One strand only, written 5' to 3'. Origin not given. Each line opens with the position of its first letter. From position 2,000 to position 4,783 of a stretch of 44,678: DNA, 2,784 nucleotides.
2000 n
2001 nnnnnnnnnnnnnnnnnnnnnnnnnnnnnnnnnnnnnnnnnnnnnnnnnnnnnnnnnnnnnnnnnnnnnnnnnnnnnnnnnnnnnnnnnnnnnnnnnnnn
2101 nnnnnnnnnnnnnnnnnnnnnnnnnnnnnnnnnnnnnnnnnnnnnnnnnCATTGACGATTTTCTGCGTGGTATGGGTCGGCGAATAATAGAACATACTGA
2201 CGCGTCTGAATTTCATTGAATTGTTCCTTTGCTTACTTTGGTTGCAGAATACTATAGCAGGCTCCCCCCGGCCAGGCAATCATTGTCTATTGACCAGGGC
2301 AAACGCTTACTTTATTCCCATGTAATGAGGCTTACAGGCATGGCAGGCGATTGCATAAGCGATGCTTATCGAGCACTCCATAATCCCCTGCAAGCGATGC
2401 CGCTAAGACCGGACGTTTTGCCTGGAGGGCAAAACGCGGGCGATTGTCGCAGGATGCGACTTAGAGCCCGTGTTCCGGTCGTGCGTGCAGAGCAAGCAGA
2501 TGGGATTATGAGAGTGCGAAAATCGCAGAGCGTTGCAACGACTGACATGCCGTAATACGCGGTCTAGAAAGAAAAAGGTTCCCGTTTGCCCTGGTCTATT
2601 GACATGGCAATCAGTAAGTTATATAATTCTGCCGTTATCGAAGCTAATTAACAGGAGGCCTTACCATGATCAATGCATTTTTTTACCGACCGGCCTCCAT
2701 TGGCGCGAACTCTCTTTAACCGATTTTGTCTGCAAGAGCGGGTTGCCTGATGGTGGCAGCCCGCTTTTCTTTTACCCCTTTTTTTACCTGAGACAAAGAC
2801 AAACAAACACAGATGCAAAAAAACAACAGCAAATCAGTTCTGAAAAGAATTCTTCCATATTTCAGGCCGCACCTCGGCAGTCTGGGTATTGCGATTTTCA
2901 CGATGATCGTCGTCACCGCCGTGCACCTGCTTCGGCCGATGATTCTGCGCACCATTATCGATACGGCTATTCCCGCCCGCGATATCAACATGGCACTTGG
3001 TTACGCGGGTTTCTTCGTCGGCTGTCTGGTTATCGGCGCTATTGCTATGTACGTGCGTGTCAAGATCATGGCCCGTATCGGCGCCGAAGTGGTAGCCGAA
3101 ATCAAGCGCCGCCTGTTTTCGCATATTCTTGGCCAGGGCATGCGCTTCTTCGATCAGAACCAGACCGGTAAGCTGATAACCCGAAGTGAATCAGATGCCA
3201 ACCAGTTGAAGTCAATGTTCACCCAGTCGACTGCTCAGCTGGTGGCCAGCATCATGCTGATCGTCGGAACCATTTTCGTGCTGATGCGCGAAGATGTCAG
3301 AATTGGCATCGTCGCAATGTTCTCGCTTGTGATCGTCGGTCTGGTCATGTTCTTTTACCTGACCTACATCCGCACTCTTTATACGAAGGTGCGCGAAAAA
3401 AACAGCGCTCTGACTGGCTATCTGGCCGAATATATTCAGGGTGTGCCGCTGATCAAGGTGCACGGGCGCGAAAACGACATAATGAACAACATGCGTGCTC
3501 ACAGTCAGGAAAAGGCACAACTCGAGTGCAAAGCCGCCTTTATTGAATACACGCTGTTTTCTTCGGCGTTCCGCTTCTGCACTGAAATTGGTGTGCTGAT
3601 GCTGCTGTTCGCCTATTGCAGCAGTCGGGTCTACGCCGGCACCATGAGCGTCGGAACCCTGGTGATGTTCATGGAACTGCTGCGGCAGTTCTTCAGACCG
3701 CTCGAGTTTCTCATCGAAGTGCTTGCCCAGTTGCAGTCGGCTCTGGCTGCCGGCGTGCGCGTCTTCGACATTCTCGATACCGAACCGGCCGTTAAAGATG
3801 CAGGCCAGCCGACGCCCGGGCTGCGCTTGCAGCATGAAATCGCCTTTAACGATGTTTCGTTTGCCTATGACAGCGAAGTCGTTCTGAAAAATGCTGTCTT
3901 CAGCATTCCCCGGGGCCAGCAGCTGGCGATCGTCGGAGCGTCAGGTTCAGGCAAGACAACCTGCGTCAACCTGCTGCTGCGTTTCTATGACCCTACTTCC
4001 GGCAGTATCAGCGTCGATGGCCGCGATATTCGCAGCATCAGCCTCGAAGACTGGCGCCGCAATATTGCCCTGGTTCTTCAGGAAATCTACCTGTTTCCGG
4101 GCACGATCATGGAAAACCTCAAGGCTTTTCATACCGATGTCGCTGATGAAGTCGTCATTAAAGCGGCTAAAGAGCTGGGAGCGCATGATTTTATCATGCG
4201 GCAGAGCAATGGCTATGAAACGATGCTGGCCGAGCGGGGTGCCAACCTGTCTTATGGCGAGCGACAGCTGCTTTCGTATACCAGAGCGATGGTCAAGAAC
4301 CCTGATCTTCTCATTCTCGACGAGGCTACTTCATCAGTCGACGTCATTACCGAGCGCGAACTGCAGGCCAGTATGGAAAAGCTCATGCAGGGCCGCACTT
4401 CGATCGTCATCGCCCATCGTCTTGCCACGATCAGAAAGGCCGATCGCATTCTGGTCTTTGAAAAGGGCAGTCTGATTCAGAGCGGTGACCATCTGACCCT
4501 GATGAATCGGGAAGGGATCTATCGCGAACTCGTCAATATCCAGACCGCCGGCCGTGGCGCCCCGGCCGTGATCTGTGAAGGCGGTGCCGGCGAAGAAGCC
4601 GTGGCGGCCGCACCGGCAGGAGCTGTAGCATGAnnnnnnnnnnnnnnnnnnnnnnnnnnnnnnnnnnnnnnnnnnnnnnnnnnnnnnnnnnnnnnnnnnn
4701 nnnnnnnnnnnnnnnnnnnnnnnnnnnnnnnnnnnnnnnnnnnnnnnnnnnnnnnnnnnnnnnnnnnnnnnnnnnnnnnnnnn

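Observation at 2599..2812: Leader-peptide plus terminator attenuator in front of a heterodimeric ABC exporter (BmrB/BmrCD-like arrangement)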

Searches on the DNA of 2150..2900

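Call 8: search_rna_families(source=window, start=2150, end=2900, threshold=evalue, max_evalue=10, show_alignments=2)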
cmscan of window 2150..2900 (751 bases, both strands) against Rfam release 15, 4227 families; matches with E-value up to 10: 5.
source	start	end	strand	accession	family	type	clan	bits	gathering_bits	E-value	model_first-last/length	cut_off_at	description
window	2418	2482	-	RF01690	Bacillaceae-1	Gene; sRNA;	-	35.4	35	0.00011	1-67/67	no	Bacillaceae-1 RNA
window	2563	2778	+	RF00558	L20_leader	Cis-reg; leader;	-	17.6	58.7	1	1-127/127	no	Ribosomal protein L20 leader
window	2735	2775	+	RF00489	ctRNA_p42d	Gene; antisense;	-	15.3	50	3.7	1-46/46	no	ctRNA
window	2713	2777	+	RF00236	ctRNA_pGA1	Gene; antisense;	-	15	45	3.7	1-79/79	no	ctRNA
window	2579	2642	-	RF01647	ceN61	Gene; snRNA; snoRNA; CD-box;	-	14.2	60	6.3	1-72/72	no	Caenorhabditis snoRNA ceN61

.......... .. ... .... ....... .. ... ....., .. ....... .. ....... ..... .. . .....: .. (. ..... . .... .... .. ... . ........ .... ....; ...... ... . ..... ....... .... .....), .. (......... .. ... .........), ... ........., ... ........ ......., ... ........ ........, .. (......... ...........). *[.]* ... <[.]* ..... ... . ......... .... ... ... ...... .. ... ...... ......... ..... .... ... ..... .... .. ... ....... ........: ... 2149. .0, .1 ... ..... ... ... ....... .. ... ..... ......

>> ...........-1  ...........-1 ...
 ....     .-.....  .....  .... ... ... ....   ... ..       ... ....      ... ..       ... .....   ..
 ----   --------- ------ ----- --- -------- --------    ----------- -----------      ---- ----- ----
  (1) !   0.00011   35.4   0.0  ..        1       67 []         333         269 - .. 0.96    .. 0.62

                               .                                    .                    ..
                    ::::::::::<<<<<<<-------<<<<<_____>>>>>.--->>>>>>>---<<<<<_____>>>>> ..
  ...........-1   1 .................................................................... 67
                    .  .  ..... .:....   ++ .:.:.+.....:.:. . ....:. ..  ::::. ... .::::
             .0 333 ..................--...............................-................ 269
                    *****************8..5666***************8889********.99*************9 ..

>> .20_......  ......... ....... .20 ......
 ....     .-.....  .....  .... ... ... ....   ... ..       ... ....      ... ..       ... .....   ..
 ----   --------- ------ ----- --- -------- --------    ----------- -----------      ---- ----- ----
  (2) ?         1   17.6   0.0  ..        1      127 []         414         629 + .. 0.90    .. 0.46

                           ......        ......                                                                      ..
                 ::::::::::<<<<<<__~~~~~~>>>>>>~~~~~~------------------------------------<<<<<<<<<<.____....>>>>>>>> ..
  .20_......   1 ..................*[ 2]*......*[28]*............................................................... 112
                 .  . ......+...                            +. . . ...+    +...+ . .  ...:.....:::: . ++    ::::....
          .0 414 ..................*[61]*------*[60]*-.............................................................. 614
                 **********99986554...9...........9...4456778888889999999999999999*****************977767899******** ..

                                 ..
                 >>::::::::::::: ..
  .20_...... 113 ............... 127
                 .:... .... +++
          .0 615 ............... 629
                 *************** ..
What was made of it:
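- Tried and rejected: The permissive scan gave only terminator-driven sub-threshold hits on the leader (call 8).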

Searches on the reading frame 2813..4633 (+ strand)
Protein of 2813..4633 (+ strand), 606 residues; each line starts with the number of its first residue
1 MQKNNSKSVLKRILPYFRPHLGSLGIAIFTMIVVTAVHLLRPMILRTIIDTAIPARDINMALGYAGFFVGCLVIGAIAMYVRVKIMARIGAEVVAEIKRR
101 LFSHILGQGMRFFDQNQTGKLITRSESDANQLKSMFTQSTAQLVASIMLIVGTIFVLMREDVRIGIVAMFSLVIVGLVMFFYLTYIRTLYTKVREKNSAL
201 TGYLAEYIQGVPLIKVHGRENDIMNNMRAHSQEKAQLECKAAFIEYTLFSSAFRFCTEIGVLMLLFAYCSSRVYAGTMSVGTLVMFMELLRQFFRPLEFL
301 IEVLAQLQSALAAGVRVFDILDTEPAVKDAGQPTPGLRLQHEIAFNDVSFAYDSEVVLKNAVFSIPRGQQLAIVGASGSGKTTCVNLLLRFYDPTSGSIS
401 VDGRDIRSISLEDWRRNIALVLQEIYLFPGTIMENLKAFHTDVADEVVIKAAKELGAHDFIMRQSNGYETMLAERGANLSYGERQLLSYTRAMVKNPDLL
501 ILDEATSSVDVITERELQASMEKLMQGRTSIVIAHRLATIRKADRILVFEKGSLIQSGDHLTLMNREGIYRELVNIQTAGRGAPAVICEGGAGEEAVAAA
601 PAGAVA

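Call 6: search_protein_families(library=pfam, proteins=[window:2813-4633:+])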
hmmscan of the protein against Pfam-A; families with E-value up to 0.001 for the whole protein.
window:2813-4633:+ (606 aa): 3 families
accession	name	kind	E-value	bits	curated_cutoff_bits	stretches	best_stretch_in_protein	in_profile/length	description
PF00664.28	ABC_membrane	-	3.5e-38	132.3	28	1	24-297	1-274/274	ABC transporter transmembrane region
PF00005.33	ABC_tran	-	5.3e-30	105.3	25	1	358-507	1-137/137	ABC transporter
PF13401.12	AAA_22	-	0.00013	22.7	27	1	371-505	8-93/130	AAA domain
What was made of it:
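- Checked: Genes 2813-4633 and 4630-6483 each carry ABC_membrane plus ABC_tran domains (call 6).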

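Call 12: search_solved_structures(query=window:2813-4633:+, max_evalue=1e-40)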
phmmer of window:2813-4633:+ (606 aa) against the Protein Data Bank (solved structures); distinct sequences matched with E-value up to 1e-40: 243 (the best 60 are shown).
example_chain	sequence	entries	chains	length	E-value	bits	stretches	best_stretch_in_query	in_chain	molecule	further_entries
7niu_A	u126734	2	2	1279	9.8e-132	443.7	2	64-585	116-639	Isoform 2 of Phosphatidylcholine translocator ABCB4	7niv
8y6h_A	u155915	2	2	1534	1.9e-131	442.8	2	64-582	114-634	ATP-dependent translocase ABCB1,mNeonGreen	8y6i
7zka_A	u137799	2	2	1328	6.3e-131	441.1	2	64-582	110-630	ATP-dependent translocase ABCB1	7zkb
6s7p_A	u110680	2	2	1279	6.4e-131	441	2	64-585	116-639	Phosphatidylcholine translocator ABCB4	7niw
8gmg_A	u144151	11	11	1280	7.8e-131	440.8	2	64-582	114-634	ATP-dependent translocase ABCB1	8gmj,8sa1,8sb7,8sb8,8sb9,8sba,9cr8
6qex_A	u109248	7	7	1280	9.6e-131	440.5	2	64-582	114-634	Multidrug resistance protein 1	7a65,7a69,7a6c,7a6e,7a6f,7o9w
6ujs_A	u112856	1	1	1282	1.1e-130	440.3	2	64-581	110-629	ATP-dependent translocase ABCB1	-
6qee_A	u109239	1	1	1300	1.3e-130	440.1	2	64-581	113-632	ABCB1HM-EQ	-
6ujr_A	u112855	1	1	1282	1.5e-130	439.8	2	64-581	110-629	ATP-dependent translocase ABCB1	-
6ujt_A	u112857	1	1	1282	1.5e-130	439.8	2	64-581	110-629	ATP-dependent translocase ABCB1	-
6ujw_A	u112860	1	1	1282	1.7e-130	439.7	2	64-581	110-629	ATP-dependent translocase ABCB1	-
7zk4_A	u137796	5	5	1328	1.7e-130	439.7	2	64-582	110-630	ATP-dependent translocase ABCB1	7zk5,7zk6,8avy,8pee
4m1m_A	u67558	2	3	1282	2.1e-130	439.3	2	64-581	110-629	Multidrug resistance protein 1A | ATP-dependent translocase ABCB1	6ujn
6fn1_A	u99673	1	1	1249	2.2e-130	439.3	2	64-581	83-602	Human-mouse chimeric ABCB1 (ABCBHM)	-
6fn4_A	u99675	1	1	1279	2.5e-130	439.1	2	64-581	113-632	Apo form of Human-mouse chimeric ABCB1 (ABCB1HM) in complex with Antigen binding fragment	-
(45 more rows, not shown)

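Call 14: find_encoding_contigs(protein=window:2813-4633:+, flank=3000, max_places=6)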
Protein window:2813-4633:+ (606 aa): no gene with exactly this product is on record in the collection.

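Call 15: find_related_loci(query=window:2813-4633:+, collection=genome_contigs, flank=3000)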
Query window:2813-4633:+ (606 aa) in genome_contigs; peptide patterns used: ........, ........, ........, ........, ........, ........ (x = any residue, [..] = any of these).
78 stretches matched a pattern; 25 encode a relative of the query (tblastn E <= 1e-3); 24 distinct loci.
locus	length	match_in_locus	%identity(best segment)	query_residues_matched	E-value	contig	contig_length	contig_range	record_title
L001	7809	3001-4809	89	4-606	0e+0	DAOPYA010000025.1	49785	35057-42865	MAG TPA_asm: Candidatus Rifleibacterium sp. isolate AMR_MDS_1326 NODE_555_length_49785_cov_6.624693, whole genome shotgu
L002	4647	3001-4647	96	1-549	0e+0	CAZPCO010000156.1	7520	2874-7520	MAG TPA_asm: uncultured bacterium isolate binchicken_co117_419 genome assembly, contig: NODE_16988_length_7520_cov_4.723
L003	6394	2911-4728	87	1-606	0e+0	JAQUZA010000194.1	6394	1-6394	MAG: Candidatus Riflebacteria bacterium isolate STD2_25 NODE_51252_length_6394_cov_3.518111_Sandtown_D2, whole genome sh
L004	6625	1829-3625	87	1-603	0e+0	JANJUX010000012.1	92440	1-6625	MAG: Candidatus Riflebacteria bacterium isolate RXS2_metabat.bin.35 RXS2_k141_213129, whole genome shotgun sequence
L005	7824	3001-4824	86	1-606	0e+0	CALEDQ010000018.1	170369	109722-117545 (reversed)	MAG TPA_asm: uncultured bacterium isolate SRR3330203_bin.17_CONCOCT_v1.1_MAG genome assembly, contig: ERZ724088.69, whol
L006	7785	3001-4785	87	1-603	0e+0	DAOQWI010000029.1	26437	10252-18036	MAG TPA_asm: Candidatus Ozemobacteraceae bacterium isolate AMR_MDS_1066 NODE_2144_length_26437_cov_8.353461, whole genom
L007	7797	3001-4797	87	1-603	0e+0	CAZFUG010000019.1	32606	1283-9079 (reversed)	MAG TPA_asm: uncultured bacterium isolate binchicken_co115_14 genome assembly, contig: NODE_2290_length_32606_cov_5.1328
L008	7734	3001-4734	79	2-579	0e+0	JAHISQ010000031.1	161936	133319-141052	MAG: Candidatus Riflebacteria bacterium isolate MM_PC_MetaG.mb.182 MM_PC_MetaG.mb.182_k141_323630, whole genome shotgun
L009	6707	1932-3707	77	3-594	0e+0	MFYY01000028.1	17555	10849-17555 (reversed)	MAG: Candidatus Riflebacteria bacterium GWC2_50_8 gwc2_scaffold_12911, whole genome shotgun sequence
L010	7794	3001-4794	75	3-598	0e+0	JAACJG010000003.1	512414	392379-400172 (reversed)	MAG: Candidatus Rifleibacterium amylolyticum isolate CH46 Scaffold02, whole genome shotgun sequence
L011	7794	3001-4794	75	3-598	0e+0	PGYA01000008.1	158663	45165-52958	MAG: Candidatus Riflebacteria bacterium HGW-Riflebacteria-2 bjp_ig2102_scaffold_186, whole genome shotgun sequence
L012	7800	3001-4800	75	1-602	0e+0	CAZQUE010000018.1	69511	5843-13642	MAG TPA_asm: uncultured bacterium isolate SRP304446_co1_153 genome assembly, contig: NODE_233_length_69511_cov_13.379924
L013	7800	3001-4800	75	1-606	0e+0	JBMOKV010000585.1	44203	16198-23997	MAG: Candidatus Rifleibacteriota bacterium isolate Betzabe_MAG007 MAG007_585, whole genome shotgun sequence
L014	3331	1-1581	82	77-599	0e+0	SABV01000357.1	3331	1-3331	MAG: Erysipelotrichia bacterium isolate INTA.CYC.134 contig-100_27954, whole genome shotgun sequence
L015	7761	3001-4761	70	1-587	0e+0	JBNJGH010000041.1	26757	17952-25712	MAG: Candidatus Rifleibacteriota bacterium isolate Y22_45dBSe2.bin.2 NODE_1026_length_26757_cov_11.267162, whole genome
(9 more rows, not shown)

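Call 44: find_homologous_proteins(query=window:2813-4633:+, max_evalue=1e-100)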
Query window:2813-4633:+ (606 aa): 387 proteins with E <= 1e-100 among 8000 candidates; the best 120 are listed.
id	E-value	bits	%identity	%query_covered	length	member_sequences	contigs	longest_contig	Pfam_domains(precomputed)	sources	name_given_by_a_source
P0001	0.0e+0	1316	100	100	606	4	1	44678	PF00005.34,PF00664.29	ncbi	-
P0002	0.0e+0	1169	89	100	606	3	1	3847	PF00005.34,PF00664.29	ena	-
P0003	0.0e+0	1146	87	100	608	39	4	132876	PF00005.34,PF00664.29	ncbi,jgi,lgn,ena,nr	ncbi:MAG TPA: ABC transporter ATP-binding protein [Candidatus Rifleibacterium sp.]|nr:ABC transporte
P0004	0.0e+0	1145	87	100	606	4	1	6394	PF00005.34,PF00664.29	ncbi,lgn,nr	ncbi:MAG: ABC transporter ATP-binding protein [Candidatus Riflebacteria bacterium]|nr:ABC transporte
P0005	0.0e+0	1128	85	100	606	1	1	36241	PF00005.34,PF00664.29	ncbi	-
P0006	0.0e+0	1090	85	96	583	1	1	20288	PF00005.34,PF00664.29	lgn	-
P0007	0.0e+0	1075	81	99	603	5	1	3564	PF00005.34,PF00664.29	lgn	-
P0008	0.0e+0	1034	81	96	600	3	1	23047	PF00005.34,PF00664.29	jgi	-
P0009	0.0e+0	1020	79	95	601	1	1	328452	PF00005.34,PF00664.29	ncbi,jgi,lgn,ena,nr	ncbi:MAG: ABC transporter ATP-binding protein/permease [Candidatus Riflebacteria bacterium]|nr:ABC t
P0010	0.0e+0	1016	76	99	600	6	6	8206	PF00005.34,PF00664.29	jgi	jgi:ATP-binding cassette subfamily B protein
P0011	0.0e+0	1015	81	94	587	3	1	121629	PF00005.34,PF00664.29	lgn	-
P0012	0.0e+0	1013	85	90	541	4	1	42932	PF00005.34,PF00664.29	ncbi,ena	-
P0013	3.4e-297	1005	77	98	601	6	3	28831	PF00005.34,PF00664.29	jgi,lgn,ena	-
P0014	6.9e-294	994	75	99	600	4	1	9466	PF00005.34,PF00664.29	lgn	-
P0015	3.5e-293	992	77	96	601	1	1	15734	PF00005.34,PF00664.29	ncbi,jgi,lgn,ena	-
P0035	1.3e-259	881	69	95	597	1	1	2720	PF00005.34,PF13401.13,PF00664.29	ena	-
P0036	8.8e-252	855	66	96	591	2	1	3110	PF00005.34,PF00664.29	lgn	-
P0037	1.3e-247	841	65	97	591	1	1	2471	PF00005.34,PF00664.29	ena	-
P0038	6.2e-236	803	64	94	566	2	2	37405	PF00005.34,PF00664.29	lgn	-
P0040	2.5e-225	768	58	96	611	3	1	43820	PF00005.34,PF13191.13,PF00664.29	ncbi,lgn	-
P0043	5.3e-220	750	60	95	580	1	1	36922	PF00005.34,PF00664.29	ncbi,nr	ncbi:MAG: ABC transporter ATP-binding protein [Candidatus Riflebacteria bacterium]|nr:ABC transporte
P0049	5.0e-204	697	55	99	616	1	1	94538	PF00005.34,PF00664.29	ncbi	-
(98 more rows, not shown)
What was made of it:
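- Tried and rejected: Exact-protein look-up of ABC gene 1 found nothing on record (call 14), although the identical protein later appeared as P0001 (call 44).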

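Call 45: find_encoding_contigs(protein=P0038, flank=1500, max_places=1)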
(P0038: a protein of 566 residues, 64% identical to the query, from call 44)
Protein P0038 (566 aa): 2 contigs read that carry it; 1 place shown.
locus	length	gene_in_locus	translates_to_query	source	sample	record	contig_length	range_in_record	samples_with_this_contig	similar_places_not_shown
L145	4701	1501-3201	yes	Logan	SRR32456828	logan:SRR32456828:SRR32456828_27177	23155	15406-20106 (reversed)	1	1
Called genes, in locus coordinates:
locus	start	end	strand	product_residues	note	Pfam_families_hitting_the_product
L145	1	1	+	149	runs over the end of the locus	-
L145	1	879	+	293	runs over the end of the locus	PF00753:Lactamase_B, PF23023:Anti-Pycsar_Apyc1 (weak)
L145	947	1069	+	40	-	-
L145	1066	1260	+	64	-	-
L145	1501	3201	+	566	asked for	PF00664:ABC_membrane, PF00005:ABC_tran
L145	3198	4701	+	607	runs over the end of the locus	PF00664:ABC_membrane, PF00005:ABC_tran, PF02463:SMC_N (faint)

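Call 46: find_encoding_contigs(protein=P0040, flank=1500, max_places=1)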
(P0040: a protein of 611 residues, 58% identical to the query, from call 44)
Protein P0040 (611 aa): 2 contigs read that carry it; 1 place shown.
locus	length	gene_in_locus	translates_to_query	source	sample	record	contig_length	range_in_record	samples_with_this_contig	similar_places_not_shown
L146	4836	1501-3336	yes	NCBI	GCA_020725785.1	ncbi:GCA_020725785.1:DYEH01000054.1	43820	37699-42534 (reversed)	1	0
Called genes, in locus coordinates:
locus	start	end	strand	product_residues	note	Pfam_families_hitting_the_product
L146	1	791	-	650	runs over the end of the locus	-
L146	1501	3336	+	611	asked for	PF00664:ABC_membrane, PF13191:AAA_16 (faint), PF00005:ABC_tran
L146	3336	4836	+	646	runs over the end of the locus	PF00664:ABC_membrane, PF00005:ABC_tran, PF02463:SMC_N (weak)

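Call 47: find_encoding_contigs(protein=P0043, flank=1500, max_places=1)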
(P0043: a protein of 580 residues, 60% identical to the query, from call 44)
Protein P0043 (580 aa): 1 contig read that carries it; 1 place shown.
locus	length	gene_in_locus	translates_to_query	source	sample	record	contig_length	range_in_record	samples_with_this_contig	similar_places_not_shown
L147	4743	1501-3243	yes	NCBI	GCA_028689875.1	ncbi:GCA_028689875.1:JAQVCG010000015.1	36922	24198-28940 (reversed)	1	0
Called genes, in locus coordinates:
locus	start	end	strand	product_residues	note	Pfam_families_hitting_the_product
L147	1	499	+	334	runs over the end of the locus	PF01087:GalP_UDP_transf, PF16285:DUF4931_N, PF16268:DUF4921, PF02744:GalP_UDP_tr_C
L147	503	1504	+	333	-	PF01087:GalP_UDP_transf, PF16268:DUF4921 (weak), PF02744:GalP_UDP_tr_C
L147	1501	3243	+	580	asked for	PF00664:ABC_membrane, PF00005:ABC_tran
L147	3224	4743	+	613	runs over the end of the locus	PF00664:ABC_membrane, PF02463:SMC_N (weak), PF00005:ABC_tran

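Call 48: find_encoding_contigs(protein=P0049, flank=1500, max_places=1)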
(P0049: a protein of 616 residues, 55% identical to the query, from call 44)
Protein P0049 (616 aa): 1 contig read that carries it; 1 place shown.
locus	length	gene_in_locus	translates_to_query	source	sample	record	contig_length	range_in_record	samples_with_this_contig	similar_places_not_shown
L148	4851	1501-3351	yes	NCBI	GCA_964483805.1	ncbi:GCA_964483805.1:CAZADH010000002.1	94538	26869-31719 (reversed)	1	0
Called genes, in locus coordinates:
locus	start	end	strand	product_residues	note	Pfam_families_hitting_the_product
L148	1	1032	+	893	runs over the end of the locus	PF02985:HEAT (faint), PF13646:HEAT_2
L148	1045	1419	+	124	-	PF13466:STAS_2 (weak)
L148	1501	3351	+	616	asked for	PF00664:ABC_membrane, PF00005:ABC_tran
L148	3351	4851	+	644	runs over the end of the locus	PF00664:ABC_membrane, PF00005:ABC_tran, PF02463:SMC_N (faint)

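Call 50: find_encoding_contigs(protein=P0035, flank=900, max_places=1)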
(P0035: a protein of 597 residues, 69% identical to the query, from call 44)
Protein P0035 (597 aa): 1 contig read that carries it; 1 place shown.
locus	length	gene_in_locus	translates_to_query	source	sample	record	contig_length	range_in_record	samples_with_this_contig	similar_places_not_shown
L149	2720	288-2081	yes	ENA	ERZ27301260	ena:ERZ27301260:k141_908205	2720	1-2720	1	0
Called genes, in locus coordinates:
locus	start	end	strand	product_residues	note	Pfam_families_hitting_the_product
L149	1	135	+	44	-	?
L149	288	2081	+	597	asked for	PF00664:ABC_membrane, PF00005:ABC_tran, PF13401:AAA_22 (faint)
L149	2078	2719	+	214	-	?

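Call 51: find_encoding_contigs(protein=P0036, flank=900, max_places=1)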
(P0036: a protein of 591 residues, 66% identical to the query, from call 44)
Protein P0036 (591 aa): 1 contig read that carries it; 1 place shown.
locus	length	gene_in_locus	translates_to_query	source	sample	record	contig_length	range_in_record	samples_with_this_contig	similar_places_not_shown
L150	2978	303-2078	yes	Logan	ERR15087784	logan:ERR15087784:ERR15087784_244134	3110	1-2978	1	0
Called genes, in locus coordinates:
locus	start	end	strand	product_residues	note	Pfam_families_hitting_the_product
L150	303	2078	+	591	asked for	PF00664:ABC_membrane, PF00005:ABC_tran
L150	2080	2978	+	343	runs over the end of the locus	?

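Call 52: find_encoding_contigs(protein=P0037, flank=900, max_places=1)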
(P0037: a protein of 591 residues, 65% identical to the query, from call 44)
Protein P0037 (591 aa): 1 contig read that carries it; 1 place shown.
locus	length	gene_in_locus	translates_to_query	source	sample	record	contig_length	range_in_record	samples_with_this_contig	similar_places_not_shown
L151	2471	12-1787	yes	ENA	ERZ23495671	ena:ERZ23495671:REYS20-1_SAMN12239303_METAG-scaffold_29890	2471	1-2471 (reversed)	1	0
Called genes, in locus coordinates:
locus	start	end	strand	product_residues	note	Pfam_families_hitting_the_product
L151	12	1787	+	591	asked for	PF00664:ABC_membrane, PF00005:ABC_tran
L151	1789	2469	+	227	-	?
